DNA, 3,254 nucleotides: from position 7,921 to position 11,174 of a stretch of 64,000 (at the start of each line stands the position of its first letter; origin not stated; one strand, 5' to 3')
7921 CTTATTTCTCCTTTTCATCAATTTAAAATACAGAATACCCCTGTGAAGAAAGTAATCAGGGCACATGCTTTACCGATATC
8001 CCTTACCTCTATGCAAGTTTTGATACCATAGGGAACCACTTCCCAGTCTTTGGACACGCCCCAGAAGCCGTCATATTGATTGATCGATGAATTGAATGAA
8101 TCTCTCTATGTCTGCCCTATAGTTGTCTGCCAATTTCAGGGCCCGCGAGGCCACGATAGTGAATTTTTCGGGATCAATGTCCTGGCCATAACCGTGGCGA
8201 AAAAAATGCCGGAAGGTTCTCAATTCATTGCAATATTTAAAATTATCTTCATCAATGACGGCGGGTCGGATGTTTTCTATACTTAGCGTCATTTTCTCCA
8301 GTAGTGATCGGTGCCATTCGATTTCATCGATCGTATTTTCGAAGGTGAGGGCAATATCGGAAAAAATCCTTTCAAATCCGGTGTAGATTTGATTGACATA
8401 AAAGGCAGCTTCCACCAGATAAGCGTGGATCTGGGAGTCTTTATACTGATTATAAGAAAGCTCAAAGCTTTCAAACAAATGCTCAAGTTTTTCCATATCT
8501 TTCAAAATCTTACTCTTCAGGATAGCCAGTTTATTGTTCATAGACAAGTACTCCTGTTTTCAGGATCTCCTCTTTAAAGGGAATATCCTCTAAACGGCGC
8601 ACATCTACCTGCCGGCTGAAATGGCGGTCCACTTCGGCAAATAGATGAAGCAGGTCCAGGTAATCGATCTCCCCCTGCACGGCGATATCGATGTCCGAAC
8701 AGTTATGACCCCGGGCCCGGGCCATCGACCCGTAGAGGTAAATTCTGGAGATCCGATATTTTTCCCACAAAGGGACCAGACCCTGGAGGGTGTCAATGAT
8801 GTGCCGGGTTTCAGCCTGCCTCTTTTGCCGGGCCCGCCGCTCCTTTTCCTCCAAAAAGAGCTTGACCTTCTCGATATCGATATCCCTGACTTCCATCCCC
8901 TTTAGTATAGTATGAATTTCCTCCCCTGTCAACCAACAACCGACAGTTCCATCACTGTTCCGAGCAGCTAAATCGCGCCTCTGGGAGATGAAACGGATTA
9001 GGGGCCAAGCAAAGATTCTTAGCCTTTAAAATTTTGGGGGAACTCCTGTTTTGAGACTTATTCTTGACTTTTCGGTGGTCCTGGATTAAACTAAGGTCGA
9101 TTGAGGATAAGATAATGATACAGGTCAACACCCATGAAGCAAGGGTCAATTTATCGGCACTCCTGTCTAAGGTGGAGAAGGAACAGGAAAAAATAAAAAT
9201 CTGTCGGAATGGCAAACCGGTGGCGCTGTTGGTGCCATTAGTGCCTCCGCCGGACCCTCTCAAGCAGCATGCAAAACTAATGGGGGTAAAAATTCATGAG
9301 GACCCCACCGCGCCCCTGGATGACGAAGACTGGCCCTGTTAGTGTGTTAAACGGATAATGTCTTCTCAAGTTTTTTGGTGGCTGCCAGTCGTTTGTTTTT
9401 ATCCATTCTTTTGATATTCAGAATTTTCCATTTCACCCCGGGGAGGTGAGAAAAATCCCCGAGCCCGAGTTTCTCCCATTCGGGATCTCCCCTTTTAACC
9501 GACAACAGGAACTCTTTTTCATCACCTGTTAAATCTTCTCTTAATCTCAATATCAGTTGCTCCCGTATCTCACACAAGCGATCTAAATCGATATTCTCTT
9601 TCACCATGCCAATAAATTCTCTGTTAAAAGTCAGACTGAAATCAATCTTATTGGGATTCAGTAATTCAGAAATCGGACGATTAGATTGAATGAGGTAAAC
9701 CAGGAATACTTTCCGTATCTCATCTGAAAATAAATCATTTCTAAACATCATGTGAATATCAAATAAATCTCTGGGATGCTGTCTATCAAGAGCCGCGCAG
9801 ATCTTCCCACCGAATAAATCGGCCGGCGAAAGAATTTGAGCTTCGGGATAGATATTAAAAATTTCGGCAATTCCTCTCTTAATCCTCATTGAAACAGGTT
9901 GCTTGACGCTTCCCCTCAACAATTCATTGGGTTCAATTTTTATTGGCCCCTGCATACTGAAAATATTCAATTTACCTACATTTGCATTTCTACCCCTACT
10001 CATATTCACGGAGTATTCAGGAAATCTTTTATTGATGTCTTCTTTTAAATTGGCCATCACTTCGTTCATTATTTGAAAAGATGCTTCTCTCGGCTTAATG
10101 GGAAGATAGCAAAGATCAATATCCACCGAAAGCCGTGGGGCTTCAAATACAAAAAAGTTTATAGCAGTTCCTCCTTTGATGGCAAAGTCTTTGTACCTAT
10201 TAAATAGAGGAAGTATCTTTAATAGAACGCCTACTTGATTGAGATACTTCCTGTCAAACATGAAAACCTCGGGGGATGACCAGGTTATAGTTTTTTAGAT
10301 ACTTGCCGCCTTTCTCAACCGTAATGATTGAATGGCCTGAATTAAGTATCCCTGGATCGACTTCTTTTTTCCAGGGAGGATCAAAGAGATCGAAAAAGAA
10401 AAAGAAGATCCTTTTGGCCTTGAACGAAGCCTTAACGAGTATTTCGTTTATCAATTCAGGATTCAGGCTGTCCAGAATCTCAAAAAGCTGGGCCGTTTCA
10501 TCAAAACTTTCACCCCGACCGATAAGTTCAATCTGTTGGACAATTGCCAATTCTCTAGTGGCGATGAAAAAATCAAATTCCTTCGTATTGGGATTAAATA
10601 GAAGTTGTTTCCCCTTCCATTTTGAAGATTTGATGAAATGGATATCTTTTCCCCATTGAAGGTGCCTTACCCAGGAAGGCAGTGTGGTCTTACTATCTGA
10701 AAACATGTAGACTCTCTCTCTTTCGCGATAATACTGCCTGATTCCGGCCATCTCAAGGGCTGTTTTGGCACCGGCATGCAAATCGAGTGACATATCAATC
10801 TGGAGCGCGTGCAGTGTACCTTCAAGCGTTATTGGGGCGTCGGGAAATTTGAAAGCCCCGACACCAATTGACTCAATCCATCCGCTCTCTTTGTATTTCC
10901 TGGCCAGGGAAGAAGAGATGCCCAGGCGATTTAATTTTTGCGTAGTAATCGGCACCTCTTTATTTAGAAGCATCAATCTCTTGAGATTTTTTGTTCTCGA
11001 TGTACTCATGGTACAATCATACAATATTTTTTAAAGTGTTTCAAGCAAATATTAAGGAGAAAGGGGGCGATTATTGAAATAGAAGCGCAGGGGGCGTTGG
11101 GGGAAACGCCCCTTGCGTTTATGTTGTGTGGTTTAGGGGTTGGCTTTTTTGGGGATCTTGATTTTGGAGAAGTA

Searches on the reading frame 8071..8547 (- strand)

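Call 65: search_protein_families(library=pfam, proteins=[window:8071-8547:-], max_evalue=0.0001)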
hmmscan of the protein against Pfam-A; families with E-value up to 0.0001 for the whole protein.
window:8071-8547:- (158 aa): 1 family
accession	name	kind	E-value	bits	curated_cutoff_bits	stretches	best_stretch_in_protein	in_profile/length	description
PF20797.2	HepT-like_2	-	1e-26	93.6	27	1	49-154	4-110/110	HepT-like protein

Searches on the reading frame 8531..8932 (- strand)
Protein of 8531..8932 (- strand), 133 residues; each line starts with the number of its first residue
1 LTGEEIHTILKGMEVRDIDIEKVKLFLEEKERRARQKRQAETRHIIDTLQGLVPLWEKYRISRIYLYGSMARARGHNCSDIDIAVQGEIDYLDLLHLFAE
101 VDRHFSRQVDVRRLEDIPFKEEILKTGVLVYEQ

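Call 66: search_protein_families(library=pfam, proteins=[window:8531-8932:-], max_evalue=0.0001)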
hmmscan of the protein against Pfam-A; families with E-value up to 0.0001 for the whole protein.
window:8531-8932:- (133 aa): 2 families
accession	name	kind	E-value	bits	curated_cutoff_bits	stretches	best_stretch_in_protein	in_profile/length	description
PF18765.7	Polbeta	-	3.1e-14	53.3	26.9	1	56-133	7-90/93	Polymerase beta, Nucleotidyltransferase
PF01909.29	NTP_transf_2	-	1.9e-05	25.4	21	1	57-122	10-85/93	Nucleotidyltransferase domain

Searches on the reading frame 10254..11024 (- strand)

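Call 66: search_protein_families(library=pfam, proteins=[window:10254-11024:-], max_evalue=0.0001)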
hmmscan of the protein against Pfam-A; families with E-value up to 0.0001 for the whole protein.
window:10254-11024:- (256 aa): 2 families
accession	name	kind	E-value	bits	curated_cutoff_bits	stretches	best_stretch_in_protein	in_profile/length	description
PF11459.13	AbiEi_3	-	1.7e-21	76.9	26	1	102-251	1-157/157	Transcriptional regulator, AbiEi antitoxin, Type IV TA system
PF17194.10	AbiEi_3_N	-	3.2e-21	75.6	26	1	24-98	16-90/93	Transcriptional regulator, AbiEi antitoxin N-terminal domain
